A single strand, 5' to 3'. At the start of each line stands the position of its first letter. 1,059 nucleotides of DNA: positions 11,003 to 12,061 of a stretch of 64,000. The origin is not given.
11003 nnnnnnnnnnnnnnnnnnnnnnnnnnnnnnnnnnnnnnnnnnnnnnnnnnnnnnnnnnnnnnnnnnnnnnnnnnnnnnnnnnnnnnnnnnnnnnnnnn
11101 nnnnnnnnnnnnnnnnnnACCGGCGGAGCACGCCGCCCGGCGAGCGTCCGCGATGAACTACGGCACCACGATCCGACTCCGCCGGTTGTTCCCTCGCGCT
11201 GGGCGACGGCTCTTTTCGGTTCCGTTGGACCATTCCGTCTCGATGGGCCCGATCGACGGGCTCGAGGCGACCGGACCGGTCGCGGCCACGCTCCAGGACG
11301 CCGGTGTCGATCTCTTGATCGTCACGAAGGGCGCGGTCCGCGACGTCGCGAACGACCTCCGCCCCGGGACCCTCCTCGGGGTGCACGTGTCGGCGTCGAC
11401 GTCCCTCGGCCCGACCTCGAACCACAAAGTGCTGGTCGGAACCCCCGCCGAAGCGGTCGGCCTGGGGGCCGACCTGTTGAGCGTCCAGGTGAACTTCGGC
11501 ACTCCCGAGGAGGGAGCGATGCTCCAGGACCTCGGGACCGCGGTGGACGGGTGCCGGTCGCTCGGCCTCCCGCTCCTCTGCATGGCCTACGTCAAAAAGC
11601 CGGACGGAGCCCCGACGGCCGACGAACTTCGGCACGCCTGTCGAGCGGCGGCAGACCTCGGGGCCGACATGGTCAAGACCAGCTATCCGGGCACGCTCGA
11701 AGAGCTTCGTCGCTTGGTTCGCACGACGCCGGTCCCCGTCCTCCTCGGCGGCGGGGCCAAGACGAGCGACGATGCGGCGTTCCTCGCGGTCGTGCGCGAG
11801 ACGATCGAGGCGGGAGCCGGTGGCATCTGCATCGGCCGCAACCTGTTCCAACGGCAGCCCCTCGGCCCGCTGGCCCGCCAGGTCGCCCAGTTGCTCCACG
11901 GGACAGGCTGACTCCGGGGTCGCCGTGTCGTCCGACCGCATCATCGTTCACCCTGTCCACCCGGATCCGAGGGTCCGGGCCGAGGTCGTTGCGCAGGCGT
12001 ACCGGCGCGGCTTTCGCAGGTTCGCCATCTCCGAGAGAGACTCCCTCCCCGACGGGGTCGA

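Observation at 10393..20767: Ten-gene translationally coupled operon merging the archaeal DKFP shikimate route with aspartate-semialdehyde supply and trpF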

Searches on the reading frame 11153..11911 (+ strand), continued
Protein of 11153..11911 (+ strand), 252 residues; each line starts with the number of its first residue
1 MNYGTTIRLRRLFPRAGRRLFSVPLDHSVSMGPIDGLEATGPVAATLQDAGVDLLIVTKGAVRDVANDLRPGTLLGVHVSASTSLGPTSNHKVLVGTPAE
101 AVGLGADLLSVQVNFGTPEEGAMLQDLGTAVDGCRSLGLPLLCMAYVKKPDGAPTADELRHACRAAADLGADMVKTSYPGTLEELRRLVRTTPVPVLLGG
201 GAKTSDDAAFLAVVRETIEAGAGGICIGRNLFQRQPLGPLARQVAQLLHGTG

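Call 79: search_protein_families(library=ncbifam, proteins=[L022:18903-20111:+, L022:20108-20689:+, L107:8931-9995:+, L107:9992-10798:+, L141:19086-20123:+, L141:17538-18950:+, L141:9959-10759:+], max_evalue=1e-30)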
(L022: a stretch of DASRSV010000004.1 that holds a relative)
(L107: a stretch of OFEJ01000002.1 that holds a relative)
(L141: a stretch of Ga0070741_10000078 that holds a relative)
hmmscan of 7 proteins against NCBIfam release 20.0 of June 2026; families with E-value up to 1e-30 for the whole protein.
L022:18903-20111:+ (402 aa): 17 families
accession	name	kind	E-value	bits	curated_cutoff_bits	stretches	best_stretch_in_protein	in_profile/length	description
TIGR00564.1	trpE_most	equivalog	1e-70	239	517.7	1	132-391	186-449/455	anthranilate synthase component I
TIGR01820.1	TrpE-arch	equivalog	2.5e-70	238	512.05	1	138-393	186-445/449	anthranilate synthase component I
TIGR01824.1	PabB-clade2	equivalog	1.5e-61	208.6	408.55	1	114-390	69-353/355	aminodeoxychorismate synthase, component I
NF010086.0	PRK13571.1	equivalog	9.3e-59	199.3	693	1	126-390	218-491/510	anthranilate synthase component I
NF010079.0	PRK13564.1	equivalog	1.3e-54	185.8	471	1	139-389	243-504/521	anthranilate synthase component 1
NF010089.0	PRK13574.1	equivalog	1.8e-54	185.3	527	1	134-394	152-416/421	anthranilate synthase component I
NF005009.0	PRK06404.1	equivalog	5.6e-53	180.4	422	1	141-388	106-346/351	anthranilate synthase component I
TIGR00565.1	trpE_proteo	equivalog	1.7e-49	169.1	494.65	1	137-390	223-487/498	anthranilate synthase component I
NF006563.0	PRK09070.1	equivalog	1.4e-48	165.7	514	1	122-388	166-436/447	aminodeoxychorismate synthase component I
TIGR00553.1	pabB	equivalog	3.1e-48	164.6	328.4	1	72-390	2-327/329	aminodeoxychorismate synthase component I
NF010087.0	PRK13572.1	equivalog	7.8e-46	156.6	580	1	141-392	174-427/435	anthranilate synthase component I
NF010082.0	PRK13567.1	equivalog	5.2e-43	147.4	576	1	130-388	191-459/468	anthranilate synthase component I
NF005698.0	PRK07508.1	equivalog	8.3e-40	136.5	452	1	66-389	48-372/383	aminodeoxychorismate synthase component I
TIGR00543.1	isochor_syn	subfamily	4.7e-39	134.6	224.75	1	127-394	74-347/349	isochorismate synthase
NF004610.0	PRK05940.1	equivalog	1.9e-36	125.8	568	1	132-388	186-451/467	anthranilate synthase component I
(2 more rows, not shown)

L022:20108-20689:+ (193 aa): 14 families
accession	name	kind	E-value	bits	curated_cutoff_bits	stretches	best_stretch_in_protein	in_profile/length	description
NF011201.0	PRK14607.1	equivalog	3.3e-60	204.3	670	1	2-190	1-188/534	bifunctional anthranilate synthase component II/anthranilate phosphoribosyltransferase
NF005849.0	PRK07765.1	equivalog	9.7e-51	172.1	308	1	1-190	1-191/219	aminodeoxychorismate/anthranilate synthase component II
NF005946.0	PRK08007.1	equivalog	6.1e-50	169.3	332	1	3-189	2-186/187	aminodeoxychorismate synthase component 2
NF010081.0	PRK13566.1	equivalog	3.9e-49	167.6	645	1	2-191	530-720/729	anthranilate synthase component I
NF005799.0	PRK07649.1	equivalog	4e-49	166.8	327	1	3-190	2-187/195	aminodeoxychorismate/anthranilate synthase component II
NF041322.1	Anth_synII_Halo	equivalog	1.5e-48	165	320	1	5-190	1-189/190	anthranilate synthase component II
TIGR00566.1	trpG_papA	subfamily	3.9e-47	160.5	121.05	1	3-189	2-191/192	glutamine amidotransferase of anthranilate synthase or aminodeoxychorismate synthase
NF005271.0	PRK06774.1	equivalog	4.7e-47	159.8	340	1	4-189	3-190/191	aminodeoxychorismate synthase component II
TIGR01815.1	TrpE-clade3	equivalog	1.5e-44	152.2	739.15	1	2-189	518-706/717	anthranilate synthase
NF006462.0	PRK08857.1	equivalog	4.8e-41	140.5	345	1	4-190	3-192/193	aminodeoxychorismate/anthranilate synthase component II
NF007073.0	PRK09522.1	equivalog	4.8e-40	138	738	1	3-192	4-191/531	bifunctional anthranilate synthase glutamate amidotransferase component TrpG/anthranilate phosphoribosyltransferase TrpD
NF004169.0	PRK05637.1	equivalog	9.9e-35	120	332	1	2-186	4-201/210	anthranilate synthase component II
TIGR01823.1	PabB-fungal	equivalog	2e-32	112.3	442.55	1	2-189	7-202/742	aminodeoxychorismate synthase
NF005367.0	PRK06895.1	equivalog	4.8e-31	108.1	265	1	1-190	2-188/190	anthranilate synthase component II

L107:8931-9995:+ (354 aa): 4 families
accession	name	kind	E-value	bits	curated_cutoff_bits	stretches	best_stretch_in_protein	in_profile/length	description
NF006416.0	PRK08664.1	subfamily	9.7e-130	432.8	232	1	5-353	3-349/350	aspartate-semialdehyde dehydrogenase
TIGR00978.1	asd_EA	equivalog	1.1e-124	415.9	301.2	1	6-348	1-341/342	aspartate-semialdehyde dehydrogenase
NF011456.0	PRK14874.1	equivalog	1.8e-43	148.9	223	0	5-189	4-171/346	aspartate-semialdehyde dehydrogenase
TIGR01296.1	asd_B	equivalog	1e-38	133.3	324.2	0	8-189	2-167/339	aspartate-semialdehyde dehydrogenase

L107:9992-10798:+ (268 aa): 5 families
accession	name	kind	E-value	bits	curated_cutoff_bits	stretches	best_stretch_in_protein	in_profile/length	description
NF005556.0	PRK07226.1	subfamily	2.4e-98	328.8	241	1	6-262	5-265/267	2-amino-3,7-dideoxy-D-threo-hept-6-ulosonate synthase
TIGR01949.1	ADH_synth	equivalog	1.1e-94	316.9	299.45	1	6-259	2-255/255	2-amino-3,7-dideoxy-D-threo-hept-6-ulosonate synthase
NF041223.1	BagB_FevI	exception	4.7e-62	209.5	500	1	3-249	5-255/257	bagremycin/ferroverdin biosynthesis DhnA-type aldolase BagB/FevI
NF040816.1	Fbpase1_Arch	equivalog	1.3e-51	175.6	430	1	6-260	7-269/271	class I fructose-bisphosphate aldolase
NF006081.0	PRK08227.1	equivalog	3e-44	151.5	297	1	6-261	35-286/291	3-hydroxy-5-phosphonooxypentane-2,4-dione thiolase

L141:19086-20123:+ (345 aa): 4 families
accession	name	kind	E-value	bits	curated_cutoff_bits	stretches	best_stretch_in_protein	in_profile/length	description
NF006416.0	PRK08664.1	subfamily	2e-134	448.2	232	1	3-343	2-347/350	aspartate-semialdehyde dehydrogenase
TIGR00978.1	asd_EA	equivalog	1.5e-126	422.1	301.2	1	5-339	1-340/342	aspartate-semialdehyde dehydrogenase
NF011456.0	PRK14874.1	equivalog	4.1e-50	170.7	223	1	2-186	2-172/346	aspartate-semialdehyde dehydrogenase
TIGR01296.1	asd_B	equivalog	2.1e-42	145.5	324.2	0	6-201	1-181/339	aspartate-semialdehyde dehydrogenase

L141:17538-18950:+ (470 aa): 23 families
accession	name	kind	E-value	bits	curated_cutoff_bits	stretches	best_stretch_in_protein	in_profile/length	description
NF004938.0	PRK06291.1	equivalog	2.2e-132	442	528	1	2-454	3-462/468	aspartate kinase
TIGR00657.1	asp_kinases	subfamily_domain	2.9e-114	382.6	208.7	1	1-453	3-440/442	aspartate kinase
TIGR00656.1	asp_kin_monofn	equivalog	2.1e-108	362.9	402.25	1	1-454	3-405/407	aspartate kinase, monofunctional class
NF006570.0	PRK09084.1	equivalog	3.4e-106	356.1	455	1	1-454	4-449/452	lysine-sensitive aspartokinase 3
NF006959.0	PRK09436.1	equivalog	4.2e-102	342.6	726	1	1-454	1-460/819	bifunctional aspartate kinase/homoserine dehydrogenase I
NF006540.0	PRK09034.1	equivalog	9.4e-78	261.8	434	1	1-454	1-449/454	aspartate kinase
NF005155.0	PRK06635.1-4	equivalog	5.3e-73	246.4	346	1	107-456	57-404/407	aspartate kinase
NF005154.0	PRK06635.1-2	equivalog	4.1e-67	227.3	376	1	112-455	63-404/407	aspartate kinase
NF006515.0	PRK08961.1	equivalog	6.3e-66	222.9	802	1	2-458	10-464/861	bifunctional aspartate kinase/diaminopimelate decarboxylase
NF006068.0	PRK08210.1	equivalog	7.1e-66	223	474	1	108-455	63-402/405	aspartate kinase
NF005656.0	PRK07431.1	equivalog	1.1e-64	219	657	1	108-302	58-248/587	aspartate kinase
NF005156.0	PRK06635.1-5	equivalog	4.6e-60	203.5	594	1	108-456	58-403/411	aspartate kinase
NF005153.0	PRK06635.1-1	equivalog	1.5e-59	202.1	585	1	112-454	62-406/421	aspartate kinase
NF005159.0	PRK06635.2-3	equivalog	4.3e-59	200.5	379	1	107-449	58-401/406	aspartate kinase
NF007003.0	PRK09466.1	subfamily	1.1e-52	179.6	582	1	4-454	15-453/810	bifunctional aspartate kinase/homoserine dehydrogenase II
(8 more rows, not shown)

L141:9959-10759:+ (266 aa): 5 families
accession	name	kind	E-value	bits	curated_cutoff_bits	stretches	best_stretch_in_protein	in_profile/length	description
NF005556.0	PRK07226.1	subfamily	9.8e-100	333.3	241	1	2-262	2-264/267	2-amino-3,7-dideoxy-D-threo-hept-6-ulosonate synthase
TIGR01949.1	ADH_synth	equivalog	1e-93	313.7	299.45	1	4-259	1-254/255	2-amino-3,7-dideoxy-D-threo-hept-6-ulosonate synthase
NF041223.1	BagB_FevI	exception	1.7e-66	224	500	1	4-251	7-256/257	bagremycin/ferroverdin biosynthesis DhnA-type aldolase BagB/FevI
NF040816.1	Fbpase1_Arch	equivalog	9.9e-56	189.1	430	1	3-259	5-267/271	class I fructose-bisphosphate aldolase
NF006081.0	PRK08227.1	equivalog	1.8e-44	152.2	297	1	3-259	33-283/291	3-hydroxy-5-phosphonooxypentane-2,4-dione thiolase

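Call 81: search_protein_families(library=pfam, proteins=[L013:17638-18954:+, L102:7697-8944:+, L141:17538-18950:+], max_evalue=1)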
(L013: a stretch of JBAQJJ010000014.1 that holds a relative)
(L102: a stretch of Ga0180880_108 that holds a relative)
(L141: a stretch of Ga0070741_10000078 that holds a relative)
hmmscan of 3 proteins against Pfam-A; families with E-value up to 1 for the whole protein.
L013:17638-18954:+ (438 aa): 6 families
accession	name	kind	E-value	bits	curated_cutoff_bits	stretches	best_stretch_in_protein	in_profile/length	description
PF00696.33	AA_kinase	-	1.4e-37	130.1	24.9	1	7-273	3-232/234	Amino acid kinase family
PF22468.2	ACT_9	-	0.0012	19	27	1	410-432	39-61/61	ACT domain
PF13840.12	ACT_7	-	0.055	13.8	27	1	307-340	10-44/65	ACT domain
PF01842.31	ACT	-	0.13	12.5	27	1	312-337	6-31/66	ACT domain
PF13740.12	ACT_6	-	0.17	12.2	23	0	313-335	9-31/76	ACT domain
PF14912.11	THEG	-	0.27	12.1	27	0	397-420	2-24/58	Testicular haploid expressed repeat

L102:7697-8944:+ (415 aa): 5 families
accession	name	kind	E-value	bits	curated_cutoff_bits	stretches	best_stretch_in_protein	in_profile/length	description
PF00696.33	AA_kinase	-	3.1e-45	155.2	24.9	1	4-228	1-222/234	Amino acid kinase family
PF13840.12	ACT_7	-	1.5e-05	25.2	27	1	339-397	4-62/65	ACT domain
PF22468.2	ACT_9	-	0.022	15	27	1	344-386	1-43/61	ACT domain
PF01842.31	ACT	-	0.024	14.9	27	1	355-381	11-37/66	ACT domain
PF12241.14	Enoyl_reductase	-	0.17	11.6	22.1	1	103-143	149-189/236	Trans-2-enoyl-CoA reductase catalytic region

L141:17538-18950:+ (470 aa): 5 families
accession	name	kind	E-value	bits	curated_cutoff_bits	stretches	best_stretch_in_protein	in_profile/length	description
PF00696.33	AA_kinase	-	2.3e-45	155.6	24.9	1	1-285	2-234/234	Amino acid kinase family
PF22468.2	ACT_9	-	2.6e-30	104.4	27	2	393-453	1-61/61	ACT domain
PF13840.12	ACT_7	-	2.4e-15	56.5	27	2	313-374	3-64/65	ACT domain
PF01842.31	ACT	-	1.5e-05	25.1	27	1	405-435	12-46/66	ACT domain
PF00687.26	Ribosomal_L1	-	0.28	11.1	32.2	1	351-416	58-122/198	Ribosomal protein L1p/L10e family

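Call 87: search_solved_structures(query=window:11153-11911:+, max_evalue=1e-10, show_alignments=1)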
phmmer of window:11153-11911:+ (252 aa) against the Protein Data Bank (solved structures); distinct sequences matched with E-value up to 1e-10: 7.
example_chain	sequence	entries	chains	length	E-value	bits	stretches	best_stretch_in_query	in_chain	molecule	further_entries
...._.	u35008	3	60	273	2.2e-50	174.5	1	2-250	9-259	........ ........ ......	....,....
1ojx_A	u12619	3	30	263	2.2e-22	82.8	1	6-250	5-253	FRUCTOSE-BISPHOSPHATE ALDOLASE CLASS I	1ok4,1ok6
1w8s_A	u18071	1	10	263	1e-21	80.6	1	6-250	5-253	FRUCTOSE-BISPHOSPHATE ALDOLASE CLASS I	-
2yce_A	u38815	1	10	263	2e-21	79.6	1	6-250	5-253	FRUCTOSE-BISPHOSPHATE ALDOLASE CLASS 1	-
3gkf_O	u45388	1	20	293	7.8e-21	77.7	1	2-247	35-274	Aldolase lsrF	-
3glc_A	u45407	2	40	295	8e-21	77.7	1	2-247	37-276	Aldolase lsrF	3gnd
4p2v_A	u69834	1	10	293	5.3e-20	75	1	2-247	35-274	Uncharacterized aldolase LsrF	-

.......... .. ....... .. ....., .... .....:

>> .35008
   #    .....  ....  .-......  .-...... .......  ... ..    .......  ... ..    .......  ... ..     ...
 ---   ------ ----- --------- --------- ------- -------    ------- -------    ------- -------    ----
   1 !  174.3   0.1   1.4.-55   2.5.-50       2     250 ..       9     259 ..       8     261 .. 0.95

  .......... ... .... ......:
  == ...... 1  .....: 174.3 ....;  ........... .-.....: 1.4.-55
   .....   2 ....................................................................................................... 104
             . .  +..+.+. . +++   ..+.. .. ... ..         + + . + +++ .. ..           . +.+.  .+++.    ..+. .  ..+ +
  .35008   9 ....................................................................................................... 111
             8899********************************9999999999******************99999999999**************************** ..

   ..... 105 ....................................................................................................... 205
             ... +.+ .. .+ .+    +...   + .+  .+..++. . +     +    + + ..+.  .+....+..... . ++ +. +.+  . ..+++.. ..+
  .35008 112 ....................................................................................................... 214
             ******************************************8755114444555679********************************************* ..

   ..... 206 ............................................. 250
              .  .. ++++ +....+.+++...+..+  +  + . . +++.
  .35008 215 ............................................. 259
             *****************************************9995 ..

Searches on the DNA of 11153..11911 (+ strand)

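Call 77: search_rna_families(sources=[L011, L013, L041, L006], threshold=gathering)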
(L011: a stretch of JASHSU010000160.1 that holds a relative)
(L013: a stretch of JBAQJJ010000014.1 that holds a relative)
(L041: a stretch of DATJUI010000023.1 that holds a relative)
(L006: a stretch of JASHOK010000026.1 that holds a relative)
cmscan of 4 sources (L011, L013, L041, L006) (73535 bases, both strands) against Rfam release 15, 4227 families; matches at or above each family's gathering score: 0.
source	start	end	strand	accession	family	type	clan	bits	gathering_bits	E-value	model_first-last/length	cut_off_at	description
